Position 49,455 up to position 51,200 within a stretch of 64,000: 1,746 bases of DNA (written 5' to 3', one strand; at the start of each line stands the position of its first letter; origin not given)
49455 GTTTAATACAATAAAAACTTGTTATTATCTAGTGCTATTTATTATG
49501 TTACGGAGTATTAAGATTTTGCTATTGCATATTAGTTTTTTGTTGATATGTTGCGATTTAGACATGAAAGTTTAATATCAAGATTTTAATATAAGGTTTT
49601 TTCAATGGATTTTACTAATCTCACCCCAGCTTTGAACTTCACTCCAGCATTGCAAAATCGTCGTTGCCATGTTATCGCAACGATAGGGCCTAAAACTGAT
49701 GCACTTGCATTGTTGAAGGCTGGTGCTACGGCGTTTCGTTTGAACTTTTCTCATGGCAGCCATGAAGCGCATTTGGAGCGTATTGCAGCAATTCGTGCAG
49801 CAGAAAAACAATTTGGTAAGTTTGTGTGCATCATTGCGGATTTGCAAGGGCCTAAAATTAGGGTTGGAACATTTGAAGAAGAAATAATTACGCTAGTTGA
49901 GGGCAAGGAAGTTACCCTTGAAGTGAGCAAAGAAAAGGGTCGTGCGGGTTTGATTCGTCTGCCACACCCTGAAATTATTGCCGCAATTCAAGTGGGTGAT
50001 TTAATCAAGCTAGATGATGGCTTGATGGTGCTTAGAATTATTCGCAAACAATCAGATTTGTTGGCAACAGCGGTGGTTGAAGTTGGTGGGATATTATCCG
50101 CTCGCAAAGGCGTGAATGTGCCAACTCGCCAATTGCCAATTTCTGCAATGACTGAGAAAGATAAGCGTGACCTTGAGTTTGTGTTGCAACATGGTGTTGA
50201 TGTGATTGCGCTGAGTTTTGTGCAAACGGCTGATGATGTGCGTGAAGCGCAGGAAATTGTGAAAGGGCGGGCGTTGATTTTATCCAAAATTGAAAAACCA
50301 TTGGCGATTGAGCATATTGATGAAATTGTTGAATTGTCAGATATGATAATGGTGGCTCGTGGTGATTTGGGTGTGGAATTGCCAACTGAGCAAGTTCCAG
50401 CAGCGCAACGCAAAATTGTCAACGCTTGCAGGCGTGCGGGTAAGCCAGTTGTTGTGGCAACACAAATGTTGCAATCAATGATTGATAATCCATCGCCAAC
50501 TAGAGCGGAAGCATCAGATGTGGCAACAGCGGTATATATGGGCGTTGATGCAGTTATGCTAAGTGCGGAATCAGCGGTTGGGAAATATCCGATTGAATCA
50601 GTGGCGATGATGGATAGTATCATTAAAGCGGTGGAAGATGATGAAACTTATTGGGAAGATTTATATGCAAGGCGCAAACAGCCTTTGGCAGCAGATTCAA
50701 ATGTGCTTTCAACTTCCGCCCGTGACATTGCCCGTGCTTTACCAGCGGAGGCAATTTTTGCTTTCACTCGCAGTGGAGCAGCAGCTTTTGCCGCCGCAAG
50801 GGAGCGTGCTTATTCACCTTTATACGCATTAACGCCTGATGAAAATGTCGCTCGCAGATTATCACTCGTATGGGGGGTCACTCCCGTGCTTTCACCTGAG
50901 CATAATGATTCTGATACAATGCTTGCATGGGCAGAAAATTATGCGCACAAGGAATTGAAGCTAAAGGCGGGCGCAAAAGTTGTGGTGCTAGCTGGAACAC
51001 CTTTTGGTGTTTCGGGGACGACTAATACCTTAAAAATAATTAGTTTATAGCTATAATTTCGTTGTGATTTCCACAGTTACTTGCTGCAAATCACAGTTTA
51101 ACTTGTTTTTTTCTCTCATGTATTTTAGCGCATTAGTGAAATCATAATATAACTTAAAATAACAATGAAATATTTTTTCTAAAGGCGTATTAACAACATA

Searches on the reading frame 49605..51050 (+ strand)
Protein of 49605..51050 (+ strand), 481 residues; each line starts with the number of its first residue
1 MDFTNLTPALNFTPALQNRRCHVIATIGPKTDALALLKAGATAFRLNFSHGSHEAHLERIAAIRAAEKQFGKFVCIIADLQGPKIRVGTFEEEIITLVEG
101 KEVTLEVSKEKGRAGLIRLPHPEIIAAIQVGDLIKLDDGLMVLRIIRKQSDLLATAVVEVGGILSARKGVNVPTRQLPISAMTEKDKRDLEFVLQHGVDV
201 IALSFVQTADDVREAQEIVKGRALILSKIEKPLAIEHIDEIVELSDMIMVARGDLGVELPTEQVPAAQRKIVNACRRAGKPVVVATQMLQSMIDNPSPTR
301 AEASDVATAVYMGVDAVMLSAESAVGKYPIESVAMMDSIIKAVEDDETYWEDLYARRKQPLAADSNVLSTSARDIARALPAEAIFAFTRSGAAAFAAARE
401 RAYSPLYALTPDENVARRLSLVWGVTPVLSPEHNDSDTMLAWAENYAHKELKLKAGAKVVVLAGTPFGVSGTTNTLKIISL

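Call 39: find_encoding_contigs(protein=window:49605-51050:+, flank=10000, max_places=3)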
Protein window:49605-51050:+ (481 aa): 7 contigs read that carry it; 3 places shown.
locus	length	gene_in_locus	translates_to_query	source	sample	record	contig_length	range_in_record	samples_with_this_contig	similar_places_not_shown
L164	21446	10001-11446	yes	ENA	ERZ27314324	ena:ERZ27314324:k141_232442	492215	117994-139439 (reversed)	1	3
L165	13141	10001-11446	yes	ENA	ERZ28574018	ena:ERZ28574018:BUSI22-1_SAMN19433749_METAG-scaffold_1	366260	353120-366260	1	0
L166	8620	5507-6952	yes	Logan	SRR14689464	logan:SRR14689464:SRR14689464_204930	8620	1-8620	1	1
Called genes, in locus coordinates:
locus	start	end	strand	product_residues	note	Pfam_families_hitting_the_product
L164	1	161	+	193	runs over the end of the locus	PF01292:Ni_hydr_CYTB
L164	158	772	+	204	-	PF04264:YceI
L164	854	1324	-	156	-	PF01475:FUR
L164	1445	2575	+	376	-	PF14891:Peptidase_M91 (weak)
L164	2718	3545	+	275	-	PF00625:Guanylate_kin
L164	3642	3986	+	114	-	PF07798:CCDC90-like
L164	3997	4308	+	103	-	PF07798:CCDC90-like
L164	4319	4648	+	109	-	PF07798:CCDC90-like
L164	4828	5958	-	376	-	PF01098:FTSW_RODA_SPOVE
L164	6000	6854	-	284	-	PF00551:Formyl_trans_N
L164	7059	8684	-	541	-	PF02086:MethyltransfD12 (faint), PF13847:Methyltransf_31 (faint), PF01555:N6_N4_Mtase, PF04471:Mrr_cat (weak)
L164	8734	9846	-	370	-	PF00733:Asn_synthase (weak), PF03054:tRNA_Me_trans, PF20259:tRNA_Me_trans_M, PF20258:tRNA_Me_trans_C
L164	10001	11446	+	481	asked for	PF00224:PK, PF03328:HpcH_HpaI (faint), PF02887:PK_C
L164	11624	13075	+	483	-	PF00483:NTP_transferase, PF12804:NTP_transf_3, PF22640:ManC_GMP_beta-helix (weak), PF01050:MannoseP_isomer, PF07883:Cupin_2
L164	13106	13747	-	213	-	PF06055:ExoD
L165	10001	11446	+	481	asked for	PF00224:PK, PF03328:HpcH_HpaI (faint), PF02887:PK_C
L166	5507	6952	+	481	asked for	PF00224:PK, PF03328:HpcH_HpaI (faint), PF02887:PK_C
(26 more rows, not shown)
